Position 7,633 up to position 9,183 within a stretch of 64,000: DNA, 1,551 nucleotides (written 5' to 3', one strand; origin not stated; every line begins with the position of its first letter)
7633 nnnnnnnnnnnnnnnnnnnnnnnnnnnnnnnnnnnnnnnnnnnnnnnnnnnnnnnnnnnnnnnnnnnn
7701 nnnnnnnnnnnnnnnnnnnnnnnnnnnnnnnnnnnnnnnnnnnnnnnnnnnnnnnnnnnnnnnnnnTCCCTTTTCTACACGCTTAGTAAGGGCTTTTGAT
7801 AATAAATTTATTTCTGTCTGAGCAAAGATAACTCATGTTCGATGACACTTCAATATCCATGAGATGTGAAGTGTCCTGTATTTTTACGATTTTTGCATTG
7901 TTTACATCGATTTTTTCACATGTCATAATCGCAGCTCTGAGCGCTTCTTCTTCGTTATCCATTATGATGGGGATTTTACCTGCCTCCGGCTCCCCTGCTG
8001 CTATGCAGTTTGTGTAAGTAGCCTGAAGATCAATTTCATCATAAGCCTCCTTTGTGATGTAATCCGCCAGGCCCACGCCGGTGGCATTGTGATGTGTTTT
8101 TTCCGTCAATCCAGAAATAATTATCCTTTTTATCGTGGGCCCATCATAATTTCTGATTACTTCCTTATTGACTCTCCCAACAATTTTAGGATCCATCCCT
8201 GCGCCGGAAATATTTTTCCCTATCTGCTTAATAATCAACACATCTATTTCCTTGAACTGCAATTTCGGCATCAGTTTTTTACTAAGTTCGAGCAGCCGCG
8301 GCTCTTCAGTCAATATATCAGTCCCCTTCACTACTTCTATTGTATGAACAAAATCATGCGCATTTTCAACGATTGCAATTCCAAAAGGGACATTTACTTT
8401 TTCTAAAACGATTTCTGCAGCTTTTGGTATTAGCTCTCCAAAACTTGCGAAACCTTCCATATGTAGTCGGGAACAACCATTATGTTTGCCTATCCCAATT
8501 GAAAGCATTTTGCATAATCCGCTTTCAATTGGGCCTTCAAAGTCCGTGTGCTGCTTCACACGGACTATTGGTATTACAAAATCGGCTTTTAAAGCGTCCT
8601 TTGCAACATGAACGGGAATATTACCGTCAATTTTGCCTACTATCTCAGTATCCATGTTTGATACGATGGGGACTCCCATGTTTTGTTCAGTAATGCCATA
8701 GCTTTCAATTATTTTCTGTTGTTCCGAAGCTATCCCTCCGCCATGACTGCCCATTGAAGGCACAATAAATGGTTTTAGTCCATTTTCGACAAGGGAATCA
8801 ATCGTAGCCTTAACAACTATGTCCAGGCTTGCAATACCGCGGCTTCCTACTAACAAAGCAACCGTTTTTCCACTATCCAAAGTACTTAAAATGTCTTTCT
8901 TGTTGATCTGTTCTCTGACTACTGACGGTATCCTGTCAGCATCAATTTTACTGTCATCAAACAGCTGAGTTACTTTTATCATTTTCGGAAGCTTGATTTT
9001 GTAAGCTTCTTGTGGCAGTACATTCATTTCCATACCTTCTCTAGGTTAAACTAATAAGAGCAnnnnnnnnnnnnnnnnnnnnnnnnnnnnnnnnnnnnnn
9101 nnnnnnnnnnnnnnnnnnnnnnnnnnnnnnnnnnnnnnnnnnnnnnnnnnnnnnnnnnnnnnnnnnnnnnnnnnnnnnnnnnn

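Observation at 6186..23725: About 16 kb, 15-gene catabolic block under a near-consensus sigma-54 promoter and a PAS-type enhancer-binding protein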

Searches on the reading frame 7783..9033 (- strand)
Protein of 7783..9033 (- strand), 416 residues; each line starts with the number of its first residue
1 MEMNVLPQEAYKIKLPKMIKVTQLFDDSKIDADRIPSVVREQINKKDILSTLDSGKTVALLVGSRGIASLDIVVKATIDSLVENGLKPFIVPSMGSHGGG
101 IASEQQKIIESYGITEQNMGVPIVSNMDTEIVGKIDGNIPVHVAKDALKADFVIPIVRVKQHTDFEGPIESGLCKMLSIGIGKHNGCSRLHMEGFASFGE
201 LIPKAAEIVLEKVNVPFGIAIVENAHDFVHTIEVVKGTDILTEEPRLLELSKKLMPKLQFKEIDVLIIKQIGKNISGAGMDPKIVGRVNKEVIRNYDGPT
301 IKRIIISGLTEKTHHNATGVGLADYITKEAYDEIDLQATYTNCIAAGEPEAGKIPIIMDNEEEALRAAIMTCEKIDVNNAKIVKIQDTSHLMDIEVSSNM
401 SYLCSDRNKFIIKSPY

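Call 4: search_protein_families(library=pfam, proteins=[window:7783-9033:-])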
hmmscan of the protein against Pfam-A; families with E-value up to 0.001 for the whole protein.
window:7783-9033:- (416 aa): 2 families
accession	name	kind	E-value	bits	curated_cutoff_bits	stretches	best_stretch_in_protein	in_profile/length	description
PF04015.17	DUF362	-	2.1e-06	28.4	24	1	73-224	22-170/200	Domain of unknown function (DUF362)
PF09861.14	Lar_N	-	0.00018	21.2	23.3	1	29-193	28-194/204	Lactate racemase N-terminal domain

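Call 6: search_protein_families(library=ncbifam, proteins=[window:7783-9033:-], max_evalue=0.00001)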
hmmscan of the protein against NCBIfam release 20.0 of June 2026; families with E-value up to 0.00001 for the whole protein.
window:7783-9033:- (416 aa): 1 family
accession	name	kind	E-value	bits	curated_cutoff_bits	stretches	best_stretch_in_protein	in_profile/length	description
NF052515.1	NPN_iso_grp_22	equivalog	6.2e-146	486.3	400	1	15-400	1-385/392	nickel pincer cofactor-dependent isomerase, group 22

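Call 8: find_encoding_contigs(protein=window:7783-9033:-, flank=10000, max_places=8)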
Protein window:7783-9033:- (416 aa): no gene with exactly this product is on record in the collection.

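Call 17: search_solved_structures(query=window:7783-9033:-, max_evalue=0.001)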
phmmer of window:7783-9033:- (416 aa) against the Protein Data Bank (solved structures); distinct sequences matched with E-value up to 0.001: 0.

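Call 36: find_homologous_proteins(query=window:7783-9033:-, max_evalue=1e-20)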
Query window:7783-9033:- (416 aa): 4358 proteins with E <= 1e-20 among 8000 candidates; the best 120 are listed.
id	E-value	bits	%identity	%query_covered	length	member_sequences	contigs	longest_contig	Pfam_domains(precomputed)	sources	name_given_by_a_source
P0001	1.6e-266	902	100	100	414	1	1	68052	PF04015.18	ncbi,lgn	-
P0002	3.9e-175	601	66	99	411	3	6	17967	PF09861.15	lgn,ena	-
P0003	2.9e-163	562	63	99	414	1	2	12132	PF09861.15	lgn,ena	-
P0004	1.4e-160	553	60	98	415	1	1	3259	PF09861.15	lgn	-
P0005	2.0e-160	552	59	98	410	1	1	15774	PF09861.15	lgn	-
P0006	7.7e-160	550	60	99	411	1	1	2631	PF09861.15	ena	-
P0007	1.4e-158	546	60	99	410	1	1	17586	PF09861.15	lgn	-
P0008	3.7e-158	545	60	99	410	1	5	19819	PF09861.15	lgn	-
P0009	1.3e-157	543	58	99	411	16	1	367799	PF09861.15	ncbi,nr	ncbi:lactate racemase domain-containing protein [Eubacteriales bacterium DFI.9.88]|nr:lactate racema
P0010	1.4e-157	543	59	99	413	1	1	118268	PF09861.15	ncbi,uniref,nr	ncbi:lactate racemase domain-containing protein [Anaerovorax odorimutans]|uniref:Lactate racemase do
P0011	1.9e-157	543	60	99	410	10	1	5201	PF09861.15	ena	-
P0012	1.3e-156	540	57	99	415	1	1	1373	PF09861.15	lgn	-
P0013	2.0e-156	539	59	99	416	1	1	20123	PF09861.15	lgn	-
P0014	2.3e-156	539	59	98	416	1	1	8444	PF09861.15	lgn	-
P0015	2.5e-156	539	59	99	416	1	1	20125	PF09861.15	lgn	-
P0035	9.0e-153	527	58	99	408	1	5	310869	PF09861.15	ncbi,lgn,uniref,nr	ncbi:lactate racemase domain-containing protein [Sinanaerobacter chloroacetimidivorans]|uniref:DUF20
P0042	2.4e-148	513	56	99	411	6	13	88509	PF09861.15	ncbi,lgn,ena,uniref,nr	ncbi:lactate racemase domain-containing protein [Hornefia butyriciproducens]|uniref:lactate racemase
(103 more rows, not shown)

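Call 37: find_encoding_contigs(protein=P0001, flank=3000, max_places=2)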
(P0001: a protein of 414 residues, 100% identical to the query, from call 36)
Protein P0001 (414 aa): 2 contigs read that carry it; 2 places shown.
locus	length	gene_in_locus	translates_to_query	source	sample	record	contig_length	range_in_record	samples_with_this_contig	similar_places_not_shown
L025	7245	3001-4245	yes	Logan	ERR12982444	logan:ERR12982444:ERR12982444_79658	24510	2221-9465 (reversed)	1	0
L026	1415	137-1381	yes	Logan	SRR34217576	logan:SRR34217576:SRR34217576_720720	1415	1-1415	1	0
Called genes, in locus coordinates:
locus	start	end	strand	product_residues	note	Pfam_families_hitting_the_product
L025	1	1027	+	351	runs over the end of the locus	PF03480:DctP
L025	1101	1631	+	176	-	PF04290:DctQ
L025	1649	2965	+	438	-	PF06808:DctM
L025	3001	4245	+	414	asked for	PF04015:DUF362 (weak)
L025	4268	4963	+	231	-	PF00899:ThiF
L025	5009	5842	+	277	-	PF02548:Pantoate_transf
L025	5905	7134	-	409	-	PF13173:AAA_14, PF13635:DUF4143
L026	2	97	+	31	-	?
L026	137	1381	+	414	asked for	PF04015:DUF362 (weak)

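Call 38: find_encoding_contigs(protein=P0010, flank=10000, max_places=2)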
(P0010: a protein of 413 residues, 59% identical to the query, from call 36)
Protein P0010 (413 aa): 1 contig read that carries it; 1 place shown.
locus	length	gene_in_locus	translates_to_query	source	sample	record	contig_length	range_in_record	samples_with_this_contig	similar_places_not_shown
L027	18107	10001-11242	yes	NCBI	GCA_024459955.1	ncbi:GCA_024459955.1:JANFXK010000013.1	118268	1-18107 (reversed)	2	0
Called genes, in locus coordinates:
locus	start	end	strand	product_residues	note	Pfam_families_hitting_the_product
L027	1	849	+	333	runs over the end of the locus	PF02653:BPD_transp_2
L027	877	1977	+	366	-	PF00465:Fe-ADH, PF13685:Fe-ADH_2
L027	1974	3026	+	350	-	PF08240:ADH_N, PF16912:Glu_dehyd_C, PF00107:ADH_zinc_N, PF13602:ADH_zinc_N_2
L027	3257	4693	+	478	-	PF00171:Aldedh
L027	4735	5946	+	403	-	PF00465:Fe-ADH, PF13685:Fe-ADH_2, PF25137:ADH_Fe_C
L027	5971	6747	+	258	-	PF23441:SDR (faint), PF00106:adh_short, PF08659:KR, PF13561:adh_short_C2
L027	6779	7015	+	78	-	-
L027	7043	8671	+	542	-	PF00474:SSF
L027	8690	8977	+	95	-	-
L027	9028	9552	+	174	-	-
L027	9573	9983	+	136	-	-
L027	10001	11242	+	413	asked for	PF09861:Lar_N (weak)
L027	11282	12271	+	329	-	PF08240:ADH_N, PF00107:ADH_zinc_N, PF13602:ADH_zinc_N_2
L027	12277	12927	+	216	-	PF01081:Aldolase, PF02581:TMP-TENI (faint)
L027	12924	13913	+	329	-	PF05035:DGOK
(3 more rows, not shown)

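Call 39: find_encoding_contigs(protein=P0035, flank=10000, max_places=2)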
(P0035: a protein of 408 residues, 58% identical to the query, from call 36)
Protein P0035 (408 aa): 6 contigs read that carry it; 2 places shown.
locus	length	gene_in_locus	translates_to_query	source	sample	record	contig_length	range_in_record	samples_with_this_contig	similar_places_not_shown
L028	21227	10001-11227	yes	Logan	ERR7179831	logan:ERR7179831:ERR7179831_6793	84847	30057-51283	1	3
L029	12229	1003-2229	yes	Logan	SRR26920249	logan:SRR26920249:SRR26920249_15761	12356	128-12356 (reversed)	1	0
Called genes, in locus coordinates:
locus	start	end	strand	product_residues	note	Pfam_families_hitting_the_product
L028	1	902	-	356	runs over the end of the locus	PF08240:ADH_N, PF16912:Glu_dehyd_C, PF00107:ADH_zinc_N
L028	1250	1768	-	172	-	-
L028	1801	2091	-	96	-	-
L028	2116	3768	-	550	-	PF00474:SSF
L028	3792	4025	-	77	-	-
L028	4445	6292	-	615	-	PF02730:AFOR_N, PF01314:AFOR_C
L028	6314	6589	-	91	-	PF02597:ThiS (weak)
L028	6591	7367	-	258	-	PF23441:SDR (faint), PF00106:adh_short, PF08659:KR, PF13561:adh_short_C2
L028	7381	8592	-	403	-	PF00465:Fe-ADH, PF13685:Fe-ADH_2, PF25137:ADH_Fe_C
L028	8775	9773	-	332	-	PF08240:ADH_N, PF00107:ADH_zinc_N, PF13602:ADH_zinc_N_2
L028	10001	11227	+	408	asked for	PF09861:Lar_N (weak)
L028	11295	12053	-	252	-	PF00106:adh_short, PF08659:KR (weak), PF13561:adh_short_C2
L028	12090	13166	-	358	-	PF00465:Fe-ADH, PF13685:Fe-ADH_2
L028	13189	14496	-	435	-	PF02550:AcetylCoA_hydro, PF16957:Mal_decarbox_Al (faint), PF13336:AcetylCoA_hyd_C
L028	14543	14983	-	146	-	PF22817:ApeP-like, PF07977:FabA, PF22818:ApeI-like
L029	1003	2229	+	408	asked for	PF09861:Lar_N (weak)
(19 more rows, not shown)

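Call 58: find_encoding_contigs(protein=P0002, flank=10000, max_places=4)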
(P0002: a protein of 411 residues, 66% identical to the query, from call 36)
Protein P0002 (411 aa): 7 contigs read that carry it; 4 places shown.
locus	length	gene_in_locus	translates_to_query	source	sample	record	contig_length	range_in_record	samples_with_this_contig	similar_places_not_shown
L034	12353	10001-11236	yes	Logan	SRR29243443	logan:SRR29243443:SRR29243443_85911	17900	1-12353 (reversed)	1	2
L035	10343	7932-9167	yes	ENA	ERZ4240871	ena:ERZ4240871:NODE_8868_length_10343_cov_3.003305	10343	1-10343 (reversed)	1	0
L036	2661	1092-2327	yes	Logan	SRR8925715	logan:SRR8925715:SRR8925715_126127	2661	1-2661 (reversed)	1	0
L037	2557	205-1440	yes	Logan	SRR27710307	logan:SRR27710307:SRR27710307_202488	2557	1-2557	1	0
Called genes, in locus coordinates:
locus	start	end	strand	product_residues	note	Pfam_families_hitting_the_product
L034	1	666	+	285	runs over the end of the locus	PF01210:NAD_Gly3P_dh_N, PF02737:3HCDH_N, PF03446:NAD_binding_2 (weak), PF00725:3HCDH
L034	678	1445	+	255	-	PF00378:ECH_1, PF16113:ECH_2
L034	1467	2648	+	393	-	PF00108:Thiolase_N, PF02803:Thiolase_C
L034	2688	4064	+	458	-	PF02550:AcetylCoA_hydro, PF13336:AcetylCoA_hyd_C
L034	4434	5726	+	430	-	PF00202:Aminotran_3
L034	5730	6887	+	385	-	PF00465:Fe-ADH, PF13685:Fe-ADH_2, PF25137:ADH_Fe_C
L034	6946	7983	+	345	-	PF03480:DctP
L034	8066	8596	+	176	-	PF04290:DctQ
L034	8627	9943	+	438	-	PF06808:DctM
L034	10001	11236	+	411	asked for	PF09861:Lar_N (weak)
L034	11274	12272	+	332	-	PF00724:Oxidored_FMN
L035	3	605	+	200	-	?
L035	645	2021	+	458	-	PF02550:AcetylCoA_hydro, PF13336:AcetylCoA_hyd_C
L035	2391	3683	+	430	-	PF00202:Aminotran_3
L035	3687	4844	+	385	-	PF00465:Fe-ADH, PF13685:Fe-ADH_2, PF25137:ADH_Fe_C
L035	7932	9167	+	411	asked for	PF09861:Lar_N (weak)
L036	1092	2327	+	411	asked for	PF09861:Lar_N (weak)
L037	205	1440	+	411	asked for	PF09861:Lar_N (weak)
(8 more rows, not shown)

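Call 62: search_protein_families(library=ncbifam, proteins=[L034:11274-12272:+], max_evalue=1e-10)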
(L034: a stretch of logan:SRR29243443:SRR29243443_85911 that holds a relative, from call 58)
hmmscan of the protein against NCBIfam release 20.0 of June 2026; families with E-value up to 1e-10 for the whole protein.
L034:11274-12272:+ (332 aa): 8 families
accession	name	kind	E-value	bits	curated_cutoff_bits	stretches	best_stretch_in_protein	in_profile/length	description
NF010047.0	PRK13523.1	equivalog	1.1e-73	248.2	431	1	5-328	4-320/339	NADPH dehydrogenase NamA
TIGR03997.1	mycofact_OYE_2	equivalog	2.8e-65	220.9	793.15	1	6-327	2-326/645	mycofactocin system FadH/OYE family oxidoreductase 2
NF041087.1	bile_acid_BaiCD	equivalog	2e-64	217.8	825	1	5-327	3-327/642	bile acid Fe-S flavoenzyme BaiCD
NF006101.0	PRK08255.1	equivalog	1.1e-53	182.5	1078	1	4-328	397-730/768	bifunctional salicylyl-CoA 5-hydroxylase/oxidoreductase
NF045592.1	bili_reduct_N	equivalog_domain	1e-42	146.6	425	1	6-327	2-329/363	bilirubin reductase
NF045599.1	bili_reduct_long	exception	1.9e-42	145.4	750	1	6-327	1-330/641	bilirubin reductase, long form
NF007899.0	PRK10605.1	subfamily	4e-39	134.9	403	1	1-327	1-336/365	N-ethylmaleimide reductase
TIGR03996.1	mycofact_OYE_1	hypoth_equivalog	2.7e-26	92.3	627.9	1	19-324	15-318/633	mycofactocin system FadH/OYE family oxidoreductase 1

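Call 67: find_encoding_contigs(protein=P0042, flank=10000, max_places=2)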
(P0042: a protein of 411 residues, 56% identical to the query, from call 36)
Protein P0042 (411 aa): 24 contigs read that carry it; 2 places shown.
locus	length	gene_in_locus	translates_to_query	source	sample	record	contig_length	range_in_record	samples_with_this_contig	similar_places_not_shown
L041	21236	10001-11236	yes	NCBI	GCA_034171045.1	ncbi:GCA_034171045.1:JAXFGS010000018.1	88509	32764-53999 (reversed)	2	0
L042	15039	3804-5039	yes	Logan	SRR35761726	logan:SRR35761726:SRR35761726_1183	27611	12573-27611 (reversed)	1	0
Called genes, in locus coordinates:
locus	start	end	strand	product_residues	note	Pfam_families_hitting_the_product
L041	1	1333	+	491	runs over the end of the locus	PF11794:HpaB_N, PF03241:HpaB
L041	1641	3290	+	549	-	PF26965:MimR_N, PF01590:GAF, PF00158:Sigma54_activat, PF14532:Sigma54_activ_2, PF07728:AAA_5 (weak), PF25601:AAA_lid_14, PF02954:HTH_8 (weak)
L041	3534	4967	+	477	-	PF00171:Aldedh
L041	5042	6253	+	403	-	PF00465:Fe-ADH, PF13685:Fe-ADH_2, PF25137:ADH_Fe_C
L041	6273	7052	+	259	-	PF23441:SDR (faint), PF00106:adh_short, PF08659:KR, PF13561:adh_short_C2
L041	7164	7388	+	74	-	-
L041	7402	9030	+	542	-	PF00474:SSF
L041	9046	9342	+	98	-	-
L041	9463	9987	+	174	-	-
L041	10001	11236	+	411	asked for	PF09861:Lar_N (weak)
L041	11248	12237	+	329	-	PF08240:ADH_N, PF00107:ADH_zinc_N, PF13602:ADH_zinc_N_2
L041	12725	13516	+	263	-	PF00106:adh_short, PF08659:KR, PF13561:adh_short_C2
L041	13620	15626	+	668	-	PF00158:Sigma54_activat, PF14532:Sigma54_activ_2, PF07728:AAA_5 (weak), PF25601:AAA_lid_14 (weak), PF08461:WHD_RNase_R (weak)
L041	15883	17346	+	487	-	PF01235:Na_Ala_symp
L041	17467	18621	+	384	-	PF00155:Aminotran_1_2, PF00266:Aminotran_5 (faint), PF01041:DegT_DnrJ_EryC1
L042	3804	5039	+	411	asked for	PF09861:Lar_N (weak)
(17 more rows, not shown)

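Call 78: predict_structure(alignment_id=A1)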
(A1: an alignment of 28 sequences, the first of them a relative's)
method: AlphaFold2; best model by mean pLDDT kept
length: 414 residues; sequences in the alignment: 28
mean_pLDDT: 90.0   pTM: 0.87
mean pLDDT of the five models: 90.0, 87.9, 86.3, 86.2, 86.0
residues with pLDDT >= 90: 279; 70-90: 117; 50-70: 14; < 50: 4
segments of 3 or more residues with pLDDT < 50: 273-275
pLDDT, mean of each block of 10 residues (from residue 1): 86 95 94 97 94 97 83 98 97 74 87 97 94 91 97 93 87 93 84 89 97 97 93 98 96 89 90 57 77 85 89 83 95 86 79 95 96 94 87 95 93 65
secondary structure, 60 per line:
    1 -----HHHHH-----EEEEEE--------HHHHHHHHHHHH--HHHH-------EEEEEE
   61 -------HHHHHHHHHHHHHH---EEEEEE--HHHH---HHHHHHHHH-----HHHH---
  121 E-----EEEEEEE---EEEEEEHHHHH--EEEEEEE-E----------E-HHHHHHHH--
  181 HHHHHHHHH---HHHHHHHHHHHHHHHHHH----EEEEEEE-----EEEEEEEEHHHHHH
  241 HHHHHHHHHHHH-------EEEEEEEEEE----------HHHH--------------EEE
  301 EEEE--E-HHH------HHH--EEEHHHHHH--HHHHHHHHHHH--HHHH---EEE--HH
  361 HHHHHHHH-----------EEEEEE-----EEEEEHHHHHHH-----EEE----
elements in order: H6-10 E16-21 H30-41 H44-47 E55-60 H68-81 E85-90 H93-96 H100-108 H114-117 E127-133 E137-142 H143-147 E150-156 H171-178 H181-189 H193-210 E215-221 E227-234 H235-252 E260-269 H280-283 E298-304 E323-325 H326-331 H334-344 H347-350 E354-356 H359-368 E380-385 E391-395 H396-402 E408-410
